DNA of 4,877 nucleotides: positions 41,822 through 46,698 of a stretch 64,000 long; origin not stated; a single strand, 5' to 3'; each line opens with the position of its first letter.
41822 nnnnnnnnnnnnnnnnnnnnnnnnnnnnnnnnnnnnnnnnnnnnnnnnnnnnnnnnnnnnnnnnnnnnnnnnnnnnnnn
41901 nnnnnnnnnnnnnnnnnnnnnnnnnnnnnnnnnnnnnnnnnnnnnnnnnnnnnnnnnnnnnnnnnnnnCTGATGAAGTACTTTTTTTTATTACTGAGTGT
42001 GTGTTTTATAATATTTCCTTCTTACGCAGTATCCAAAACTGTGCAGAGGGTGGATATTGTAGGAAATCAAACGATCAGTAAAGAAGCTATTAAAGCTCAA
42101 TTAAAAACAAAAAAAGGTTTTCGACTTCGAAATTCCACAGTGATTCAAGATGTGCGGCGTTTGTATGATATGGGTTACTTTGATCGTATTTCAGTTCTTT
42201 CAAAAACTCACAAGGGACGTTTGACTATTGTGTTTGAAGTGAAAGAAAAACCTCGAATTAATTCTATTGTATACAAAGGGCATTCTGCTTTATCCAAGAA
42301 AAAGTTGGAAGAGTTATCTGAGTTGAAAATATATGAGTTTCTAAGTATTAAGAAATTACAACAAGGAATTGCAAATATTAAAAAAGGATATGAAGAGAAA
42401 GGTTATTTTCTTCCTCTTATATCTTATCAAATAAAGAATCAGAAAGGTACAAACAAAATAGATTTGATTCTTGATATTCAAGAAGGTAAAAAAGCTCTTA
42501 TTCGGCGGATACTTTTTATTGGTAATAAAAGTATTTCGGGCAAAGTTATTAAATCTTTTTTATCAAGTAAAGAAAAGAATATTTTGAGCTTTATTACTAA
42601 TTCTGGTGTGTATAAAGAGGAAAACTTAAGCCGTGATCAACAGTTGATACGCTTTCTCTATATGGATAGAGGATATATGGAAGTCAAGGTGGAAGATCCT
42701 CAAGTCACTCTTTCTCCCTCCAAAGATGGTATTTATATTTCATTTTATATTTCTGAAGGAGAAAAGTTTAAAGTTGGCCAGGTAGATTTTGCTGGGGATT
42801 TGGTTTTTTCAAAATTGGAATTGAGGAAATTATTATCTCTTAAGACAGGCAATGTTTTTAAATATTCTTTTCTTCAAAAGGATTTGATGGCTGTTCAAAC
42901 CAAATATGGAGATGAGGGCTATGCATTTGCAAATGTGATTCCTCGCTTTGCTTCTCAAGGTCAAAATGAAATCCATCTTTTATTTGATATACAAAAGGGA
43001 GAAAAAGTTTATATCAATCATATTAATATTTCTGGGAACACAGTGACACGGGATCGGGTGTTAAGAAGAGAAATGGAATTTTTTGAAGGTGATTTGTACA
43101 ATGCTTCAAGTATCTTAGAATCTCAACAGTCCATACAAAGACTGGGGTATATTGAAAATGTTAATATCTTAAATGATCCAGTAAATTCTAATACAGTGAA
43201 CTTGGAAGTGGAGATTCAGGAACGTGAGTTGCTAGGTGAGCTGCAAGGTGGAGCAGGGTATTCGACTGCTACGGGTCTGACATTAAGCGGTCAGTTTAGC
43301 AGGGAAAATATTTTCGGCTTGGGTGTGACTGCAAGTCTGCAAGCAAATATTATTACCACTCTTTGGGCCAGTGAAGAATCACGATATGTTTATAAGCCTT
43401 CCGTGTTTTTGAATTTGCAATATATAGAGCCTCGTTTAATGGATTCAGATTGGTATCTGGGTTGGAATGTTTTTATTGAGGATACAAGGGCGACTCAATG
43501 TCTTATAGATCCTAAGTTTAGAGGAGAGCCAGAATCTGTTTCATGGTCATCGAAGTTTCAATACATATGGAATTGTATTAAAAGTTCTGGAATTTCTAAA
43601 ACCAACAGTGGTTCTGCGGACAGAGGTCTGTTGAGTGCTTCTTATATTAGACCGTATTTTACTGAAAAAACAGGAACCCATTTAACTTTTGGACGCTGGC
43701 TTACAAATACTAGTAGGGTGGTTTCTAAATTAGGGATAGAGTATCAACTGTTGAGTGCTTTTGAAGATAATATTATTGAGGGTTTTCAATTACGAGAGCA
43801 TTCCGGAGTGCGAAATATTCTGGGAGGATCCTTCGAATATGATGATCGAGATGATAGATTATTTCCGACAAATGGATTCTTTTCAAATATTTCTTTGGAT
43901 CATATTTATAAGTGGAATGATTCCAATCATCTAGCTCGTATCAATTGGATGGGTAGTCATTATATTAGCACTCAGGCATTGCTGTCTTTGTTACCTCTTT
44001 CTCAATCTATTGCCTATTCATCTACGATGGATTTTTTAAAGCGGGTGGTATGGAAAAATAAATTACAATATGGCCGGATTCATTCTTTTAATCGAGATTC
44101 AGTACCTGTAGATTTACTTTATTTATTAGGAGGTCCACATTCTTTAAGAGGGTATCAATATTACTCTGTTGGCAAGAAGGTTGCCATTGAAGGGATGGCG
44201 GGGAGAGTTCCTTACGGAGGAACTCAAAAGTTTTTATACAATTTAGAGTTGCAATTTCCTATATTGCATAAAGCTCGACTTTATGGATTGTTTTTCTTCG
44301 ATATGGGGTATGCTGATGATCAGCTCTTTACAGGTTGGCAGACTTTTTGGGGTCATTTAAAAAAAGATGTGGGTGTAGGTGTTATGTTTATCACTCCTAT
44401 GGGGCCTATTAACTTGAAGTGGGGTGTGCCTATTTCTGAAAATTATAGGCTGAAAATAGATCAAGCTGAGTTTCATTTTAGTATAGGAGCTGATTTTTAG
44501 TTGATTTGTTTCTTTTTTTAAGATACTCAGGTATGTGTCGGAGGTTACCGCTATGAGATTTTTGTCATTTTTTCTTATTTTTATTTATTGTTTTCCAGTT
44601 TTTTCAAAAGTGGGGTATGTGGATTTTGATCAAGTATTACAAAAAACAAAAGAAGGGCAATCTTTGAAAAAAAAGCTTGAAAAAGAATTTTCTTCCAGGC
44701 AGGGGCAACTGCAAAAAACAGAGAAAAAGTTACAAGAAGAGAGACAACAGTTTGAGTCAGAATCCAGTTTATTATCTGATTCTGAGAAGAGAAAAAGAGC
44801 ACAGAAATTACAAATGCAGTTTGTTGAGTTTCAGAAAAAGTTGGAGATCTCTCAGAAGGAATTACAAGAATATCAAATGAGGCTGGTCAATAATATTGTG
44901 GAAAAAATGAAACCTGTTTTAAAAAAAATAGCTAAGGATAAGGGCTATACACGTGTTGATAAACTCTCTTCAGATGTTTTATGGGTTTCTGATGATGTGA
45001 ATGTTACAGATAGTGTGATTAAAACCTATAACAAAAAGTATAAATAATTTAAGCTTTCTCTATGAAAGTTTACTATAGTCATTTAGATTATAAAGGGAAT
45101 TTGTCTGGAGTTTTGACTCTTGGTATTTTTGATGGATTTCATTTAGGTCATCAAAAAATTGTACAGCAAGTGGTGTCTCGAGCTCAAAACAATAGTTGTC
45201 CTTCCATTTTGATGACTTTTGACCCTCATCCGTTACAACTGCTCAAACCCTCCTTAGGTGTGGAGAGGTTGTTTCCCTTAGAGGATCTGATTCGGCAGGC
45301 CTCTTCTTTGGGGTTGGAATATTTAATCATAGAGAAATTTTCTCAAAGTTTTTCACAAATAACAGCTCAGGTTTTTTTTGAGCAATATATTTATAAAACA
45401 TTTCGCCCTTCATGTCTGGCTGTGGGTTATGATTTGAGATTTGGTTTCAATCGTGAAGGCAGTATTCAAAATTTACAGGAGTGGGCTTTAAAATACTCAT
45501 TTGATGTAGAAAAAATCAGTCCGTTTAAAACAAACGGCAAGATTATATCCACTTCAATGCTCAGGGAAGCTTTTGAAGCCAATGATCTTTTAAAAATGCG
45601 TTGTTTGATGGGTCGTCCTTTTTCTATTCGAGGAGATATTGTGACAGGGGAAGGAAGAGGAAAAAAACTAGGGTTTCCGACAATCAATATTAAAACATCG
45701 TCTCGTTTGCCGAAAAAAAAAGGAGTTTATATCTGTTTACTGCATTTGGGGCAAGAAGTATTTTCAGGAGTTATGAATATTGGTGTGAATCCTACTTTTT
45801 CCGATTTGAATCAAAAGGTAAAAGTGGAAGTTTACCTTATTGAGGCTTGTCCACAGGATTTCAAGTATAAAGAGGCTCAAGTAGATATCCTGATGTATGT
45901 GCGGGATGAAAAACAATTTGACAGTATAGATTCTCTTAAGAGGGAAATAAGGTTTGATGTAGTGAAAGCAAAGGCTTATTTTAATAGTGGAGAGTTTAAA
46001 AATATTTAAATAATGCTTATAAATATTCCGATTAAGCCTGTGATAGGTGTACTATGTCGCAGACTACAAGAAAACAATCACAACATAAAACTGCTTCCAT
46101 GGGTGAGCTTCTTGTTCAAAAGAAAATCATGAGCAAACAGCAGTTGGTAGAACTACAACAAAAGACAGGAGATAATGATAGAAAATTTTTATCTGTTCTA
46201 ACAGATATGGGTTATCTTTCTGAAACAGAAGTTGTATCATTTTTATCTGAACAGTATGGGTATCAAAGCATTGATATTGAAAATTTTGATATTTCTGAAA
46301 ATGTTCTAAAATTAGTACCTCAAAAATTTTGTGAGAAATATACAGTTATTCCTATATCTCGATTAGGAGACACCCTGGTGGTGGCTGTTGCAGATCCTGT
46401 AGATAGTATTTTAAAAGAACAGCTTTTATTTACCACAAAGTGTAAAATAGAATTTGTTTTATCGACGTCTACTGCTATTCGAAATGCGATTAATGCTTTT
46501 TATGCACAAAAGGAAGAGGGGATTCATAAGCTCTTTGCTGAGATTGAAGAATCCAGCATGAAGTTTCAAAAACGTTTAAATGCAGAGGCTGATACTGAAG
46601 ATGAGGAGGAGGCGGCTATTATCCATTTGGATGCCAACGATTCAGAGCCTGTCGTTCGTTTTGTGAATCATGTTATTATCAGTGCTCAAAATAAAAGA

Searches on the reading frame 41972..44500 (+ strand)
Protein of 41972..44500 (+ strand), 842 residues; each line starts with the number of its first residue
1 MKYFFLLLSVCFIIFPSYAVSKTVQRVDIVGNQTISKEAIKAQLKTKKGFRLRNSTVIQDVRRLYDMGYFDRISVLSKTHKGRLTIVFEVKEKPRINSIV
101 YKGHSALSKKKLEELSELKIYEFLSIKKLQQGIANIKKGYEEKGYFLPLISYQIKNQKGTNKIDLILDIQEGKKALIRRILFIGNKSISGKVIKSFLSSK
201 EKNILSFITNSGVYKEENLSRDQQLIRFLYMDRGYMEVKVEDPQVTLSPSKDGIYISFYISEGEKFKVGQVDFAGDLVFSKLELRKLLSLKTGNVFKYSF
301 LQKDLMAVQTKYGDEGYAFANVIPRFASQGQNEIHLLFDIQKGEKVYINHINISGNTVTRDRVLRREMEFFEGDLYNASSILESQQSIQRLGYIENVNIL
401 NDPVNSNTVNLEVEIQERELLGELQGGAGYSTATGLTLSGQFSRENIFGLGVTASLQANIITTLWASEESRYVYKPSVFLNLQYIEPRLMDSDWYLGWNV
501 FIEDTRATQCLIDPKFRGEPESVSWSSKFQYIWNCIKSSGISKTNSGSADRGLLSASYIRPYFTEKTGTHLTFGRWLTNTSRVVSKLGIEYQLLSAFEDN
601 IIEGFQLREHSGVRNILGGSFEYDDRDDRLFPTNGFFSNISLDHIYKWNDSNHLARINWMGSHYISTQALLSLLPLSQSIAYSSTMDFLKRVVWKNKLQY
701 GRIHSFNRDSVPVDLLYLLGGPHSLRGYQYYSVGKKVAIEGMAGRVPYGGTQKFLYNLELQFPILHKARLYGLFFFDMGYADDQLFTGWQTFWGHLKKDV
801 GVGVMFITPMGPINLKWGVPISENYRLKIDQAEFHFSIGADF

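Call 27: search_protein_families(library=pfam, proteins=[window:41972-44500:+], max_evalue=0.01)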
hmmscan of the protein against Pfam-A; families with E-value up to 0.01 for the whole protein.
window:41972-44500:+ (842 aa): 6 families
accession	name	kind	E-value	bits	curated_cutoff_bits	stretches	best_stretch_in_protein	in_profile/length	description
PF07244.20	POTRA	-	3.1e-66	220.5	21.3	5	346-418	1-79/79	Surface antigen variable number repeat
PF01103.29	Omp85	-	7e-35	121.5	24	1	446-842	1-325/325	Omp85 superfamily domain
PF08479.16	POTRA_2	-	2.3e-07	31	24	1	96-147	3-54/76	POTRA domain, ShlB-type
PF06898.16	YqfD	-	0.003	17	25.2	1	2-47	81-126/379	Putative stage IV sporulation protein YqfD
PF25280.1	POTRA2_Toc75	-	0.0036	17.9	27.5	0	296-334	67-104/112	Toc75-like, second POTRA domain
PF08478.15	POTRA_1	-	0.0061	17.3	23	0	24-49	3-28/69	POTRA domain, FtsQ-type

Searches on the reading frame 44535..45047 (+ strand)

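Call 27: search_protein_families(library=pfam, proteins=[window:44535-45047:+], max_evalue=0.01)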
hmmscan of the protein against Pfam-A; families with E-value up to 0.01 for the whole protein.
window:44535-45047:+ (170 aa): 1 family
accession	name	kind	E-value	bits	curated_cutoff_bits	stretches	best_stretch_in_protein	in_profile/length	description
PF03938.19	OmpH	-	1.8e-27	96.7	32.4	1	25-164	1-140/141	Outer membrane protein (OmpH-like)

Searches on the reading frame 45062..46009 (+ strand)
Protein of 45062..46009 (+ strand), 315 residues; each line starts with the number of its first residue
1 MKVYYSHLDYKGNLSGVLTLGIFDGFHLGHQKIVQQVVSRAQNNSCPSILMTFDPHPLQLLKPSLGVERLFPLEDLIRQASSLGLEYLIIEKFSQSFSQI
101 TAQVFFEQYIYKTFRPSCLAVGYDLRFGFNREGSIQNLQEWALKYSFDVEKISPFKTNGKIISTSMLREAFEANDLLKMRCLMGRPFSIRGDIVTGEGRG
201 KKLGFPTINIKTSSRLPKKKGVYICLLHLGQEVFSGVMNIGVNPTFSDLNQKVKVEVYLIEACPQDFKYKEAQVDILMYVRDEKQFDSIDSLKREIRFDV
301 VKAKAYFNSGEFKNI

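Call 6: search_protein_families(library=pfam, proteins=[window:45062-46009:+], max_evalue=0.001)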
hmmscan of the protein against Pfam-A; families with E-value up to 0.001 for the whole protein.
window:45062-46009:+ (315 aa): 3 families
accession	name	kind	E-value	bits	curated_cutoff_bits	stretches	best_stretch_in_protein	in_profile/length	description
PF06574.18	FAD_syn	-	6.1e-42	143.6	27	1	16-165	8-157/158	FAD synthetase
PF01687.23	Flavokinase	-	2.4e-35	121.9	19.6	1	183-307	1-124/124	Riboflavin kinase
PF01467.32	CTP_transf_like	-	3e-05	24.7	21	1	19-169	2-132/133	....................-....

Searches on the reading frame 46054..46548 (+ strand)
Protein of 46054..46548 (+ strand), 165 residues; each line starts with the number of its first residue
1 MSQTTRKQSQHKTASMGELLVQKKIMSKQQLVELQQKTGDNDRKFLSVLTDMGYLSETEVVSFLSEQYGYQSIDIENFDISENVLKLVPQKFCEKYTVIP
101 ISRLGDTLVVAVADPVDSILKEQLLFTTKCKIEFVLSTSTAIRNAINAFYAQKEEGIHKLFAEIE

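Call 50: find_homologous_proteins(query=window:46054-46548:+, max_evalue=0.001)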
Query window:46054-46548:+ (165 aa): 1 proteins with E <= 0.001 among 29 candidates.
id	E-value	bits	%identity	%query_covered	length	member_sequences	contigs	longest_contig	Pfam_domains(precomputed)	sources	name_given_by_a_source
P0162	6.5e-52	193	85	67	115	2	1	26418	PF05157.21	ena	-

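Call 51: search_solved_structures(query=window:46054-46548:+, max_evalue=1, show_alignments=5)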
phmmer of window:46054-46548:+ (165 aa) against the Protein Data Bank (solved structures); distinct sequences matched with E-value up to 1: 18.
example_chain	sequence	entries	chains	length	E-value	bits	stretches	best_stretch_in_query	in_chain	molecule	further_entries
6olj_C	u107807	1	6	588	4.2e-28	101.2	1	10-153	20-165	Type IV pilus biogenesis ATPase PilB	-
5tsg_B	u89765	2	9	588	4.2e-28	101.2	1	10-153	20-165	Type IV pilus biogenesis ATPase PilB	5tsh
3jc8_Ba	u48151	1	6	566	1.2e-27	99.7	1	15-161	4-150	Type IV-A pilus assembly ATPase PilB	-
5zfr_A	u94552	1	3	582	1.5e-25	92.9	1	10-153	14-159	Type IV pilus biogenesis ATPase PilB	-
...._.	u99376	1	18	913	1.8e-18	70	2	13-161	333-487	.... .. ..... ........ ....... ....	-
5htl_A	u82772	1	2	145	2.1e-15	60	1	15-145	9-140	MSHA biogenesis protein MshE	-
7lkm_A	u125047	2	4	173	3.7e-09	39.8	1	60-151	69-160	Pilus biogenesis protein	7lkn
7lko_B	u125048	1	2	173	5.1e-09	39.3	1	60-151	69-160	Pilus biogenesis protein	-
9g1w_A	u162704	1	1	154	1e-06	31.9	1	17-150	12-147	Type IV pilus assembly ATPase PilB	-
6ejf_G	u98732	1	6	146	3.7e-06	30.1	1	15-144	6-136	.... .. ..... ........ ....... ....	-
8pdk_A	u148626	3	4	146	0.033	17.3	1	11-125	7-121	c-di-GMP binding domain of the ATPase enzyme PilF | ATP-binding motif-containing protein pilF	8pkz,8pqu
8pfa_A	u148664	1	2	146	0.043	16.9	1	12-125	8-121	c-di-GMP binding domain of the ATPase enzyme PilF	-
8pe0_A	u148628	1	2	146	0.056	16.5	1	12-125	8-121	c-di-GMP binding domain of the ATPase enzyme PilF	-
6ejf_J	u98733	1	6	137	0.061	16.4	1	12-125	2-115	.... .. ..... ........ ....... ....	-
9gl5_A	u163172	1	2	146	0.068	16.2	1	11-125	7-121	ATP-binding motif-containing protein pilF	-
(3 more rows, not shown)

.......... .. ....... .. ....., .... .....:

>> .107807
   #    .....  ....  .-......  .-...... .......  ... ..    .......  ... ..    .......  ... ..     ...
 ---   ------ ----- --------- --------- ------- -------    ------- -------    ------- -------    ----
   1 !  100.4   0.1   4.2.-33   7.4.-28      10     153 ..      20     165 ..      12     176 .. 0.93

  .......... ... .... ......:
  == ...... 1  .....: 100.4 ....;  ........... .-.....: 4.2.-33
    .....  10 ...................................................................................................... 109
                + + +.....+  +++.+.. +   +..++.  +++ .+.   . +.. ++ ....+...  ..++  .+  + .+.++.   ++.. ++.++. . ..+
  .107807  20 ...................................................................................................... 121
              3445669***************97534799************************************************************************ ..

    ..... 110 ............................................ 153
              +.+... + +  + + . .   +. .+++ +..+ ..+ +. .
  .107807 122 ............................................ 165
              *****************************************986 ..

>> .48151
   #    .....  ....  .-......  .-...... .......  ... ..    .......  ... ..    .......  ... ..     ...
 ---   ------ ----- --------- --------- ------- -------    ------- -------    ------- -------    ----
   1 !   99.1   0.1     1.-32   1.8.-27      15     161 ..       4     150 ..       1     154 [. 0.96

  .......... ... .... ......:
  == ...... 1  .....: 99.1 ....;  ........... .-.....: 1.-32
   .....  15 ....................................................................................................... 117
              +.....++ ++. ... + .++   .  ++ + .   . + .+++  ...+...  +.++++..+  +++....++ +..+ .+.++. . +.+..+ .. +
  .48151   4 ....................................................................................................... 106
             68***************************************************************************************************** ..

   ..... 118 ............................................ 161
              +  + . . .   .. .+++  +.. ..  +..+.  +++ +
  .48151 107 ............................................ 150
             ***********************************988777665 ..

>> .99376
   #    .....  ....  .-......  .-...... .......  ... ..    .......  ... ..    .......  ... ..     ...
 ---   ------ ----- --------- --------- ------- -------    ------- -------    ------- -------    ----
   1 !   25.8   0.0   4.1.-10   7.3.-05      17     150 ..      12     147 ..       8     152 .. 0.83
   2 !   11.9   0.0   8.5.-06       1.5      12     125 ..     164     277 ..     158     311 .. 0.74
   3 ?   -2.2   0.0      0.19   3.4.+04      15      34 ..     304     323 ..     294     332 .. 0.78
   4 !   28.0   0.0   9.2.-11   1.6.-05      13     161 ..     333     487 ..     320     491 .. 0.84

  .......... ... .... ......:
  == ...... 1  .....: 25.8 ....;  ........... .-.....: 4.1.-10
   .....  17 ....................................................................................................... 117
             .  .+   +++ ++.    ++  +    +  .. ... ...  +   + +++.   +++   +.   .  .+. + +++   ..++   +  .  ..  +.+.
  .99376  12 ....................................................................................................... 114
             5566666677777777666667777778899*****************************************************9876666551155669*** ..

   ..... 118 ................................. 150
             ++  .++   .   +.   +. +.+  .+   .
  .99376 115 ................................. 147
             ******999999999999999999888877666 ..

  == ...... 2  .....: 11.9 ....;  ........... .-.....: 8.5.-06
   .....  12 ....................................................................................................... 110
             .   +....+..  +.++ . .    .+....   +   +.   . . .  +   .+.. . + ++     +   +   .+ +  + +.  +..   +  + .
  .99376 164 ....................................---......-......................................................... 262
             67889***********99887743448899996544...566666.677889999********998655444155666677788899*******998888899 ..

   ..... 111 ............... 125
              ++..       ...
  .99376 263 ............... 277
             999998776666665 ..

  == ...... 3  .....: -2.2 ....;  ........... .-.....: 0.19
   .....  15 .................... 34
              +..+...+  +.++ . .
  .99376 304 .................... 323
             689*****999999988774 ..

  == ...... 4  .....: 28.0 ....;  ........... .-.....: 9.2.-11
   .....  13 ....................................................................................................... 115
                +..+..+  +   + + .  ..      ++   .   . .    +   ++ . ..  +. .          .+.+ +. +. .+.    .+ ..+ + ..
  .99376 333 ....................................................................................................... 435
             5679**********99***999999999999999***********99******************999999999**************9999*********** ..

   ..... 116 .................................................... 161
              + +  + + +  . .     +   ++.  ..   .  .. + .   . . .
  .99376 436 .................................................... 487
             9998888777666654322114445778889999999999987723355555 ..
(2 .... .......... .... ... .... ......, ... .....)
